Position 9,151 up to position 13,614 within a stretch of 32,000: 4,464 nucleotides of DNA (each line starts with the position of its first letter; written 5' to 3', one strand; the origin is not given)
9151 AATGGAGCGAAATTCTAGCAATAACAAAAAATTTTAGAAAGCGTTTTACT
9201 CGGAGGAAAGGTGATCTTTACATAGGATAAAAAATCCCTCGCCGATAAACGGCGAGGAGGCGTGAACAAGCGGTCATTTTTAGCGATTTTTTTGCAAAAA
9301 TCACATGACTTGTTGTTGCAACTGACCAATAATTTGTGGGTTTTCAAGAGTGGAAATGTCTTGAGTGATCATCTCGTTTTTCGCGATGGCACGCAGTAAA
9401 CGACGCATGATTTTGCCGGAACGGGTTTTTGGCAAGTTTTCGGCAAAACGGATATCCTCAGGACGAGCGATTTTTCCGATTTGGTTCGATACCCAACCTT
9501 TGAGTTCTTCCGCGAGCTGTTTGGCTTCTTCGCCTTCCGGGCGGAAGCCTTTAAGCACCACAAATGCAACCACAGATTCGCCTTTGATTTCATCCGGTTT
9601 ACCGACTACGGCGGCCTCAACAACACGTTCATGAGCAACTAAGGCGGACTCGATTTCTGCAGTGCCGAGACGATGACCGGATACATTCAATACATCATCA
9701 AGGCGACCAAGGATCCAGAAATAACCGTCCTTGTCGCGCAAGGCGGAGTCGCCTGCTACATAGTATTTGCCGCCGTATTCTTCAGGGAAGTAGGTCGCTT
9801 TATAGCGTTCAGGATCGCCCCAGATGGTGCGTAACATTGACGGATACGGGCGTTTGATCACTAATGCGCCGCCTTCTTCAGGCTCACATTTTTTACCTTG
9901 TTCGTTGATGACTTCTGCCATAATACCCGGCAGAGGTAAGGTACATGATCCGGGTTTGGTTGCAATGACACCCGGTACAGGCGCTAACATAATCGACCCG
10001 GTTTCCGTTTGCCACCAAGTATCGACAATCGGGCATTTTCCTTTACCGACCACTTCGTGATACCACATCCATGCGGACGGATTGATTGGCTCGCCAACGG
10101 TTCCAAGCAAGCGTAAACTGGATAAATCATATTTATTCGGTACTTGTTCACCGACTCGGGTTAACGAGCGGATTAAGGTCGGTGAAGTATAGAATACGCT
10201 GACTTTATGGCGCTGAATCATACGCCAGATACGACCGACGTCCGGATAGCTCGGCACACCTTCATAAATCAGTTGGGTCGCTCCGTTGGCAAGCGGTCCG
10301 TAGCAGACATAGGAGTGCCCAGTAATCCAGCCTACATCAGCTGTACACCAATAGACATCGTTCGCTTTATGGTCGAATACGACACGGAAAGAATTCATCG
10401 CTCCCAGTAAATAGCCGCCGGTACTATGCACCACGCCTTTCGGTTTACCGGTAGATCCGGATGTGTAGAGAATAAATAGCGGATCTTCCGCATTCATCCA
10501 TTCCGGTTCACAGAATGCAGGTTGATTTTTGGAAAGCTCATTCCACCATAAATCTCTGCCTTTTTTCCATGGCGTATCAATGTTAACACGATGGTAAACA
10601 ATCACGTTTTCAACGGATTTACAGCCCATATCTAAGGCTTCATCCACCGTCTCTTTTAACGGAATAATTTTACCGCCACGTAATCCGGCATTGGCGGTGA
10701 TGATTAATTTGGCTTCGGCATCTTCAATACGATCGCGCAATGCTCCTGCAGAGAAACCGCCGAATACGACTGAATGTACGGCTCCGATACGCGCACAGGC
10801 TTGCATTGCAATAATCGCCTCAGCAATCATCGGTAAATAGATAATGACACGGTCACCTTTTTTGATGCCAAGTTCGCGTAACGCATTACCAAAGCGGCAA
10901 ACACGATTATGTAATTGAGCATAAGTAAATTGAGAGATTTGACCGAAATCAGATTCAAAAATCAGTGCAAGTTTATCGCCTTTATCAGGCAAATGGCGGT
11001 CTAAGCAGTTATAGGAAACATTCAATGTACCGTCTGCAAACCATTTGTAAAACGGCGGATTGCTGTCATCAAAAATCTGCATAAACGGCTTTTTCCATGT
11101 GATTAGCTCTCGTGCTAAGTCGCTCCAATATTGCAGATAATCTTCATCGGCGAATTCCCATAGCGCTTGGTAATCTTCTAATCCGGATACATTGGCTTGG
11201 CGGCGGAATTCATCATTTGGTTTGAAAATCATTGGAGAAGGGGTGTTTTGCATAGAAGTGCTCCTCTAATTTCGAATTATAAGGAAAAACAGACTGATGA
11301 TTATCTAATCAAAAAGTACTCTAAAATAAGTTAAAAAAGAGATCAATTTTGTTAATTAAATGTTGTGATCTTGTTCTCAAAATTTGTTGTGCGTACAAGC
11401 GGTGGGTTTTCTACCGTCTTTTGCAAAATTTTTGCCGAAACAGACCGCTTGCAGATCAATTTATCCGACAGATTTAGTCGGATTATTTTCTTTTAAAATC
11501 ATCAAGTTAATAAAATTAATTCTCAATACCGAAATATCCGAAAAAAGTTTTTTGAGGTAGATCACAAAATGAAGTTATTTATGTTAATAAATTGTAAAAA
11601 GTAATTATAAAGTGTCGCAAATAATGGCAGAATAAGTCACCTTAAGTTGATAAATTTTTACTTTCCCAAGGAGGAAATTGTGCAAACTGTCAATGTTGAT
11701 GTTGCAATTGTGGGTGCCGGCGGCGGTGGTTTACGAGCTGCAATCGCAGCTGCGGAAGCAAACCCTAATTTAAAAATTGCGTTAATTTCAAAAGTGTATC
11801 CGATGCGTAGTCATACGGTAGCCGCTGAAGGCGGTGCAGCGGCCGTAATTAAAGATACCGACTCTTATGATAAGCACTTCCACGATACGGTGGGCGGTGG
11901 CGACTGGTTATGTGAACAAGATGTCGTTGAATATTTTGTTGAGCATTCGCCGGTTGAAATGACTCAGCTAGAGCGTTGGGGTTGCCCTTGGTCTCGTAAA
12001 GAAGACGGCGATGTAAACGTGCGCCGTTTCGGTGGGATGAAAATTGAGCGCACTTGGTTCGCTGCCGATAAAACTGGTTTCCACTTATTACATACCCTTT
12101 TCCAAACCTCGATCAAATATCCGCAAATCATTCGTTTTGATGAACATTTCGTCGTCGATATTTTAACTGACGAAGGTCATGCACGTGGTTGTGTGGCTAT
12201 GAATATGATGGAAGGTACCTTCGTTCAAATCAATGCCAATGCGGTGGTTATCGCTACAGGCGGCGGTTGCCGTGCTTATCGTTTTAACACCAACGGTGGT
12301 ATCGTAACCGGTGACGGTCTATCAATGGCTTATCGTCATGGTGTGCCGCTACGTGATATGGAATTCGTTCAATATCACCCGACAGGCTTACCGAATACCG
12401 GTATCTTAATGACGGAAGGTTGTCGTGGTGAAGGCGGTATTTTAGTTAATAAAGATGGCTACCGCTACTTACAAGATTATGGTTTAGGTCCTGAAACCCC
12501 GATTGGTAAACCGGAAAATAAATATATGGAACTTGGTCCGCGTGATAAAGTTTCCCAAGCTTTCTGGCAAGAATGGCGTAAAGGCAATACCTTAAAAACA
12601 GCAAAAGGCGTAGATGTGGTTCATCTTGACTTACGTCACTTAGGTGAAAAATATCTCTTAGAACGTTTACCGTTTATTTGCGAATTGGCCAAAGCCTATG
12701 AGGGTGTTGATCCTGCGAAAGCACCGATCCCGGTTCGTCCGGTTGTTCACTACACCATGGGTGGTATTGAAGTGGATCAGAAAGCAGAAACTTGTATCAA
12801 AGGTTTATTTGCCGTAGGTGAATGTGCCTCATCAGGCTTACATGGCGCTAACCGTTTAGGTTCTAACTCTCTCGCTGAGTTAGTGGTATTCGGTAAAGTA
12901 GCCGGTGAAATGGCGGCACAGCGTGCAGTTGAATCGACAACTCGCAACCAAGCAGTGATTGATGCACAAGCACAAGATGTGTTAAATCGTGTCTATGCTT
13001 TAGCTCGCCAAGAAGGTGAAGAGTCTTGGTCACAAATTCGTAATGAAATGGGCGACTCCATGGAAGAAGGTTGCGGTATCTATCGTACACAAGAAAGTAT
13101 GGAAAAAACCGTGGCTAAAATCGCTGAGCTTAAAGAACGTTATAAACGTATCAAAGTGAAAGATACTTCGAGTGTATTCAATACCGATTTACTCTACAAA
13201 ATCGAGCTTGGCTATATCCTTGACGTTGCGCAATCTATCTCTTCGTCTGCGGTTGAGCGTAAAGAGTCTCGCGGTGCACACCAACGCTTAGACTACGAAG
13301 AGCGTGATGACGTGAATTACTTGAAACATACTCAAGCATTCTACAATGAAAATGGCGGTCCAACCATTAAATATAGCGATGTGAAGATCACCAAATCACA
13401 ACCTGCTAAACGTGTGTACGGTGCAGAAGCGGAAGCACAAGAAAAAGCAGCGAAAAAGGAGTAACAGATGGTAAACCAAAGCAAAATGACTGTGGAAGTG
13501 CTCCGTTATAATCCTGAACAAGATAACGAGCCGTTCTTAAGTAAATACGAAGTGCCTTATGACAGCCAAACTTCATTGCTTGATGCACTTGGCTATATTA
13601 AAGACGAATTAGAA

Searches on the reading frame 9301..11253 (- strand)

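Call 8: search_protein_families(library=ncbifam, proteins=[window:9301-11253:-], max_evalue=1e-10)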
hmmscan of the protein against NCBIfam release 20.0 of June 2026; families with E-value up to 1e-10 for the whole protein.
window:9301-11253:- (650 aa): 88 families (the best 25 are shown)
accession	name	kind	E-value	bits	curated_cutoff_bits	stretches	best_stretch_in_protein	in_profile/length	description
NF001208.0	PRK00174.1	subfamily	0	1028.6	657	1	8-648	10-644/649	acetate--CoA ligase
TIGR02188.1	Ac_CoA_lig_AcsA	equivalog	1.7e-301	1001.1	724.95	1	24-647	3-628/629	acetate--CoA ligase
NF007815.0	PRK10524.1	equivalog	1e-198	661.9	955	1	27-649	3-627/629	propionate--CoA ligase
TIGR02316.1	propion_prpE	equivalog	2.3e-183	611.2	827.4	1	28-647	3-624/628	propionate--CoA ligase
NF003313.0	PRK04319.1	equivalog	3.1e-154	514.3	729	1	69-637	35-573/574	acetate--CoA ligase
NF002937.0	PRK03584.1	subfamily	1e-105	354.4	639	1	20-646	30-649/657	acetoacetate--CoA ligase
NF047394.1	AcylCoAsynMbcS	equivalog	1.2e-81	274.9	850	1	84-625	18-521/525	acyl-CoA synthetase MbcS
TIGR01217.1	ac_ac_CoA_syn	equivalog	1.6e-79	267.8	520.9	1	24-641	33-640/652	acetoacetate--CoA ligase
NF004837.0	PRK06187.1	subfamily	5.6e-74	249.3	476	1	83-627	13-525/531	long-chain-fatty-acid--CoA ligase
TIGR02262.1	benz_CoA_lig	subfamily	1.2e-62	212.3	375.25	1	78-622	4-507/508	benzoate-CoA ligase family protein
NF006182.0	PRK08316.1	subfamily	4.7e-56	190.3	663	1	84-626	17-519/523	fatty acyl-CoA synthetase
NF005714.0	PRK07529.1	subfamily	1.3e-55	188.9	632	1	80-634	32-586/640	acyl-CoA synthetase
NF006181.0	PRK08314.1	subfamily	4.8e-55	186.8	705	1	107-627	48-557/563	long-chain-fatty-acid--CoA ligase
NF053567.1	HBDA_AROS1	equivalog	1.1e-53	182.4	1000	1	108-626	39-521/523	3-hydroxybenzoate--CoA ligase HbdA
TIGR03098.1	ligase_PEP_1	hypoth_equivalog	1.1e-51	175.9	592.35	1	94-621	16-515/517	acyl-CoA ligase (AMP-forming), exosortase A system-associated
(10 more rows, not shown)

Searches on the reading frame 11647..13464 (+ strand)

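Call 8: search_protein_families(library=ncbifam, proteins=[window:11647-13464:+], max_evalue=1e-10)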
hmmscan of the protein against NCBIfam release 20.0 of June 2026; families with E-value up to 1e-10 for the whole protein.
window:11647-13464:+ (605 aa): 27 families (the best 25 are shown)
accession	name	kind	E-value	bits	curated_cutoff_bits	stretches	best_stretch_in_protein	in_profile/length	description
NF006686.0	PRK09231.1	equivalog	0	1165.2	854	1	12-604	1-594/598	fumarate reductase (quinol) flavoprotein subunit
TIGR01176.1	fum_red_Fp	equivalog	0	1056.2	932.7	1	15-592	2-580/580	fumarate reductase (quinol) flavoprotein subunit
TIGR01812.1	sdhA_frdA_Gneg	subfamily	2.2e-235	782.5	567.3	1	18-591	1-568/568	succinate dehydrogenase or fumarate reductase, flavoprotein subunit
NF004724.0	PRK06069.1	subfamily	4e-207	689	826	1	13-591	2-577/577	succinate dehydrogenase/fumarate reductase flavoprotein subunit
TIGR01816.1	sdhA_forward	equivalog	1.8e-175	584.5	727.35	1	17-591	3-584/584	succinate dehydrogenase flavoprotein subunit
NF004613.0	PRK05945.1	equivalog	7.1e-161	536.6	824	1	16-591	3-575/575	succinate dehydrogenase/fumarate reductase flavoprotein subunit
NF005037.0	PRK06452.1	equivalog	3.2e-147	491.5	862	1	14-591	3-566/566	succinate dehydrogenase flavoprotein subunit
NF042982.1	MFR_Fp_SdhA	equivalog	1e-142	476.7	1100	1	15-584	46-606/612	8-methylmenaquinol:fumarate reductase flavoprotein subunit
NF006383.0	PRK08626.1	equivalog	1.5e-135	453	663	1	13-601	2-608/657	fumarate reductase flavoprotein subunit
NF004900.0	PRK06263.1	equivalog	2.2e-131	439.1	718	1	13-563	4-533/546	fumarate reductase (CoM/CoB) subunit TfrA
NF006392.0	PRK08641.1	equivalog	4.3e-121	405.4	855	1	18-602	5-590/593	succinate dehydrogenase flavoprotein subunit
NF005866.0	PRK07803.1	equivalog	4.2e-116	388.6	819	1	12-571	4-588/631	fumarate reductase/succinate dehydrogenase flavoprotein subunit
TIGR00551.1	nadB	equivalog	8.7e-114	380.9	452.75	1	17-550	3-488/489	L-aspartate oxidase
NF005636.0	PRK07395.1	subfamily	2.5e-105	352.9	723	1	13-563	9-546/560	L-aspartate oxidase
TIGR01811.1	sdhA_Bsu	subfamily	6e-104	348.9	541.35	1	19-591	1-603/603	succinate dehydrogenase (quinone) flavoprotein subunit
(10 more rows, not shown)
